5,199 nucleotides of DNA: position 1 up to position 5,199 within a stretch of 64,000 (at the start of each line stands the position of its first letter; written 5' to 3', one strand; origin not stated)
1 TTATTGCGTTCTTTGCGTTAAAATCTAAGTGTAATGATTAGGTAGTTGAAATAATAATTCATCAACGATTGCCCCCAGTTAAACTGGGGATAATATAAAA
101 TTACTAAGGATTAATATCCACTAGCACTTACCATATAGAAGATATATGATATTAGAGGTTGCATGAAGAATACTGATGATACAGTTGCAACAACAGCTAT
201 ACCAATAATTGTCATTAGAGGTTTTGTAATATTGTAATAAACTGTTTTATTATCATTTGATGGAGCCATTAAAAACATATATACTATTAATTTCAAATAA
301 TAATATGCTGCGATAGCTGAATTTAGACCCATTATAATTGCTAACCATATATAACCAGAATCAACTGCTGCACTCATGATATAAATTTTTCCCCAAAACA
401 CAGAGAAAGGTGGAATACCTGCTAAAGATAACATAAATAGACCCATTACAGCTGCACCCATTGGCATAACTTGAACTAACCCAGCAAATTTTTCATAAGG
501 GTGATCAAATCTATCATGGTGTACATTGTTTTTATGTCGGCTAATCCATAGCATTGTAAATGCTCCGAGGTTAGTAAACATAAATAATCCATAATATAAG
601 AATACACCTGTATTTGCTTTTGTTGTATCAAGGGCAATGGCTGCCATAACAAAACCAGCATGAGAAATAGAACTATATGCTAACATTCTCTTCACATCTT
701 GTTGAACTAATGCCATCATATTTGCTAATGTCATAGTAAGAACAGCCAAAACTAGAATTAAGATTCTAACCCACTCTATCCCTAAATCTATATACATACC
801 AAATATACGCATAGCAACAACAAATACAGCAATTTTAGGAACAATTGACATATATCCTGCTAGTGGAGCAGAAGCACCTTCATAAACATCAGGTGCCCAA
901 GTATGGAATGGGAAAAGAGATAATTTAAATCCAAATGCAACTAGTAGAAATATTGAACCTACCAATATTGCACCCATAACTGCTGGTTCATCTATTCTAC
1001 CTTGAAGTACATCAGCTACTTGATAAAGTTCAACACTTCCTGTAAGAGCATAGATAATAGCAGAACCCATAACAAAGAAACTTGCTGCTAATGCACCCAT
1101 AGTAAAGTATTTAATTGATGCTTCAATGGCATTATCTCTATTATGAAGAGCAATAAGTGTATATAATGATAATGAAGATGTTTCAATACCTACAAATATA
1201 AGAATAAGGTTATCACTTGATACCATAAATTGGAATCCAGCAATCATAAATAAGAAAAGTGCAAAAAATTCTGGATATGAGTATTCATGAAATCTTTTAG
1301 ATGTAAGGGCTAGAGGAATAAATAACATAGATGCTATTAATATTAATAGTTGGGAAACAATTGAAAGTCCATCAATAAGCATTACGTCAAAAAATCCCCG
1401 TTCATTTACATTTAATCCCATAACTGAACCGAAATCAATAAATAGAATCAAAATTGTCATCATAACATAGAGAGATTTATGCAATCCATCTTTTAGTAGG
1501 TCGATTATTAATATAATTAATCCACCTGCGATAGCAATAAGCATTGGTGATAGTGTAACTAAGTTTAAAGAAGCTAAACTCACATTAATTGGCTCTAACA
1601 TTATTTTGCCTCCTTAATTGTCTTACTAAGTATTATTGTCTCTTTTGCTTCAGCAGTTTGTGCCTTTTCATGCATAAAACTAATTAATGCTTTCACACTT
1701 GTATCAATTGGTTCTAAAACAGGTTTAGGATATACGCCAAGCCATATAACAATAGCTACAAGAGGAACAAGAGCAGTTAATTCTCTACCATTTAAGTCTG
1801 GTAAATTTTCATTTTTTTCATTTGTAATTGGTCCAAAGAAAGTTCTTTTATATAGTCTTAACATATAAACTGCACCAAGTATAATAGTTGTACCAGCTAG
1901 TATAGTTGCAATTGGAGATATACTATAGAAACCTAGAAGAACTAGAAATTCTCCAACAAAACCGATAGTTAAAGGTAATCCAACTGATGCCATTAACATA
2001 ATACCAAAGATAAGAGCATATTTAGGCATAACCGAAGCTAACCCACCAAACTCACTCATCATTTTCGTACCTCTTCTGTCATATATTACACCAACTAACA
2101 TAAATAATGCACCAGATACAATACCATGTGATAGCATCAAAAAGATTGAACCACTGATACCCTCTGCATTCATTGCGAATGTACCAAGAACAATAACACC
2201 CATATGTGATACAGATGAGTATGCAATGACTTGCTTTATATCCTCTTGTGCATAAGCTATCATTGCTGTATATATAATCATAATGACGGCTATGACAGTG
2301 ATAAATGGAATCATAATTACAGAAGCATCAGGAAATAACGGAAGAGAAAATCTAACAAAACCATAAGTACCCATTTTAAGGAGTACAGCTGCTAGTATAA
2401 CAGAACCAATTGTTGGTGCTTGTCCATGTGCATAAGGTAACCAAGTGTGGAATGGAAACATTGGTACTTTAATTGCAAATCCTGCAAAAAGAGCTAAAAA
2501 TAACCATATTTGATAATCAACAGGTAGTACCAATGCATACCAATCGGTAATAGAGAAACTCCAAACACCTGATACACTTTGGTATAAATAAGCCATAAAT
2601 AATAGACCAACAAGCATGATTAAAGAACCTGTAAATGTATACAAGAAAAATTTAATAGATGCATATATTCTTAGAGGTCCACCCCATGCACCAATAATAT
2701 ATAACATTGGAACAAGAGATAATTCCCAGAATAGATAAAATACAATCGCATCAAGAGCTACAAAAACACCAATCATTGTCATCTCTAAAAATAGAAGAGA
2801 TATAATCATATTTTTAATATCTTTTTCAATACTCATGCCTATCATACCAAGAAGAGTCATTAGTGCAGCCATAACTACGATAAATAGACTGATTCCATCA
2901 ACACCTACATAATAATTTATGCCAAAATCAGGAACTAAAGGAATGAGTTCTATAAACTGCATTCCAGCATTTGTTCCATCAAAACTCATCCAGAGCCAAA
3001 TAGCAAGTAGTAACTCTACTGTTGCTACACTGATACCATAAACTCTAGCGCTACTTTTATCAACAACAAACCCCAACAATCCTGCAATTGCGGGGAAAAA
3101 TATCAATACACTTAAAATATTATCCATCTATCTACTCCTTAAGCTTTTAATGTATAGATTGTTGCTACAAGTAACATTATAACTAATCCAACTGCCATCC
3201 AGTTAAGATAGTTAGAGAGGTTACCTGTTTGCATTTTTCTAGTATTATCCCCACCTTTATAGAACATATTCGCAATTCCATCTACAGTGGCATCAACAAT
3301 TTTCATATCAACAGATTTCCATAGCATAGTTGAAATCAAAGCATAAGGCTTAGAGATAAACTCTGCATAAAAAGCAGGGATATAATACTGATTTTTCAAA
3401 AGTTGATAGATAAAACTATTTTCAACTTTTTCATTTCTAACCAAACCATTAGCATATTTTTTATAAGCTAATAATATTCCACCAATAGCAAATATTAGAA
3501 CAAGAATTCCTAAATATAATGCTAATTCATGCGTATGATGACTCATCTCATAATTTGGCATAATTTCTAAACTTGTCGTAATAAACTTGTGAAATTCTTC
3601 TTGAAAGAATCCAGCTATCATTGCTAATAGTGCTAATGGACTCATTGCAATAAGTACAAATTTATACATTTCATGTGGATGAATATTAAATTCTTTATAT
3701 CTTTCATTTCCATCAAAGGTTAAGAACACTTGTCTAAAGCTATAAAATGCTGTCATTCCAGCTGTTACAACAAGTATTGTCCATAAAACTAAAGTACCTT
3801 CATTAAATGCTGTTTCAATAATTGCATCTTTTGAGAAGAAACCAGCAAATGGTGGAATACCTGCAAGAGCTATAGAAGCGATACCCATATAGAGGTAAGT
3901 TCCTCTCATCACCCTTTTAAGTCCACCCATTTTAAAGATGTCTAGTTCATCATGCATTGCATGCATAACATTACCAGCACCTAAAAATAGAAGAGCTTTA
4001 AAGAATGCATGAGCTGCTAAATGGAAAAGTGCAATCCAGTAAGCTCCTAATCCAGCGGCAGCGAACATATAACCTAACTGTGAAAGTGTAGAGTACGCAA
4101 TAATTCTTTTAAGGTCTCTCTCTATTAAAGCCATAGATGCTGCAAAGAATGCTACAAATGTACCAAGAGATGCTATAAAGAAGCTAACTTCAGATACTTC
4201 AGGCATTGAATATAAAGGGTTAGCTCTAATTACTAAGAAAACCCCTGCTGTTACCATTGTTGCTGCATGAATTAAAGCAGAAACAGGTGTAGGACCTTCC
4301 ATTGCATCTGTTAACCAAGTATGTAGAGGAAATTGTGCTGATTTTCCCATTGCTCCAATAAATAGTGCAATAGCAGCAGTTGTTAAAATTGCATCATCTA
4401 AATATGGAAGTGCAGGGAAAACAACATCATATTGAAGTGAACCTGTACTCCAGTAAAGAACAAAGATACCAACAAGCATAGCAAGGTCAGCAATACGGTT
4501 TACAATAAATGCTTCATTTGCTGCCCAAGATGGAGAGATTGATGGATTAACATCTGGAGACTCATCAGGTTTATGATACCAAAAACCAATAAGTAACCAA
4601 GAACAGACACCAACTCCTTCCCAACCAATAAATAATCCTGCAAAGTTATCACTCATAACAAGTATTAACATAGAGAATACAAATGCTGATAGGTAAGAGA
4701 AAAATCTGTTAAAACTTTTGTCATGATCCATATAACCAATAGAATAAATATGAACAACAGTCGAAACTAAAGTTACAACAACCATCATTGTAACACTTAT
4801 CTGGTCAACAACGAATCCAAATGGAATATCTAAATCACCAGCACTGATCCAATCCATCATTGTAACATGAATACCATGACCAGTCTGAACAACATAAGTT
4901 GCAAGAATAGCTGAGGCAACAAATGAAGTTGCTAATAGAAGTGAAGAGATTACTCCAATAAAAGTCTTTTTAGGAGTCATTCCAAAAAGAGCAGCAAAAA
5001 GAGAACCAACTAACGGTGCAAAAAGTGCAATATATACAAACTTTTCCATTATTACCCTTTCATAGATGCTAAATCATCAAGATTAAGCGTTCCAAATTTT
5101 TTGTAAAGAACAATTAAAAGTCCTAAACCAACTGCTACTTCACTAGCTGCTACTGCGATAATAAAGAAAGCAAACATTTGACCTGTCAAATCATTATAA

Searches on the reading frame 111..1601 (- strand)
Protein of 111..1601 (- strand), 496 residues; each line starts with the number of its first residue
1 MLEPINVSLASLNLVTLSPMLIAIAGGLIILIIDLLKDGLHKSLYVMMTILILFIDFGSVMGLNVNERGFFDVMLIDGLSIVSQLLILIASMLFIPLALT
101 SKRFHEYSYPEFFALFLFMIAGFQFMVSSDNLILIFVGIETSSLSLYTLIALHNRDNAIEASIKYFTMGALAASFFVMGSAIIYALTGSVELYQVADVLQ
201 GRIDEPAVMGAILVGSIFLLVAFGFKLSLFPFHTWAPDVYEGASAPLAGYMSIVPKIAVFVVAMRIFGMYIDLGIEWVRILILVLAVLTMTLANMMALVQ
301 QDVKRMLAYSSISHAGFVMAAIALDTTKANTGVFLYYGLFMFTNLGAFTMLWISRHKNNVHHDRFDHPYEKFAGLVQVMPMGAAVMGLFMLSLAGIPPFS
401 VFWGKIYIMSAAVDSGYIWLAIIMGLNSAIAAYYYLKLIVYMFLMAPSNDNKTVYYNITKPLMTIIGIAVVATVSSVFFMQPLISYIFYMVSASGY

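Call 63: search_protein_families(library=pfam, proteins=[window:111-1601:-], max_evalue=0.000001)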
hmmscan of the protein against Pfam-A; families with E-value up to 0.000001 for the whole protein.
window:111-1601:- (496 aa): 1 family
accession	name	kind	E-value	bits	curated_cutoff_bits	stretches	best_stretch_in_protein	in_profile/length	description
PF00361.26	Proton_antipo_M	-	9.4e-64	215.9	21.5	1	129-430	1-293/294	NADH:quinone oxidoreductase/Mrp antiporter, TM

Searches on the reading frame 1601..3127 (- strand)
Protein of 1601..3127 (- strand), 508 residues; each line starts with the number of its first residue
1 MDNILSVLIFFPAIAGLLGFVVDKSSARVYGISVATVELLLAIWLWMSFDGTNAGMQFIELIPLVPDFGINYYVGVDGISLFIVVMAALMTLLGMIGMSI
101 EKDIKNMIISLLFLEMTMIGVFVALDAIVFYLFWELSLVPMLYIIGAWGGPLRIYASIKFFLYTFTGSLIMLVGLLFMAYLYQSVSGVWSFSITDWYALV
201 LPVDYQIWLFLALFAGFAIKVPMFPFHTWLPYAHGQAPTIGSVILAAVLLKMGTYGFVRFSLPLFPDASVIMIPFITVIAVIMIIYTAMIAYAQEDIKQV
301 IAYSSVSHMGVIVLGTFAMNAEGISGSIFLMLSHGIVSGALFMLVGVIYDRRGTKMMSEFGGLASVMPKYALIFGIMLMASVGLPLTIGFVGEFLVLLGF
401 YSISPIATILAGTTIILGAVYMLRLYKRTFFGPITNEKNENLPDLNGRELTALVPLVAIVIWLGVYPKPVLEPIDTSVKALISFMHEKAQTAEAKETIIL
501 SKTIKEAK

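Call 63: search_protein_families(library=pfam, proteins=[window:1601-3127:-], max_evalue=0.000001)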
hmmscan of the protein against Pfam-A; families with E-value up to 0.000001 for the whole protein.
window:1601-3127:- (508 aa): 1 family
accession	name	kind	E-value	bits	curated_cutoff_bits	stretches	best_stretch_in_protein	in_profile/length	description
PF00361.26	Proton_antipo_M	-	1.6e-70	238.1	21.5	1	125-414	2-290/294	NADH:quinone oxidoreductase/Mrp antiporter, TM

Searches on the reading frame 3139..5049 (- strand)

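Call 63: search_protein_families(library=pfam, proteins=[window:3139-5049:-], max_evalue=0.000001)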
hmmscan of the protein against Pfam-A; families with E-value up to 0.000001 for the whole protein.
window:3139-5049:- (636 aa): 3 families
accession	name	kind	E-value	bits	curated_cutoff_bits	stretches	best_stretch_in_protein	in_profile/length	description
PF00361.26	Proton_antipo_M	-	1.6e-75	254.4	21.5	1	133-433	1-294/294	NADH:quinone oxidoreductase/Mrp antiporter, TM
PF00662.26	Proton_antipo_N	-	6.4e-23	80.9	24.5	1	67-117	1-51/51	NADH-Ubiquinone oxidoreductase (complex I), chain 5 N-terminus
PF06455.17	NADH5_C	-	8.6e-08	32.4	28.2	1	436-628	1-180/181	NADH dehydrogenase subunit 5 C-terminus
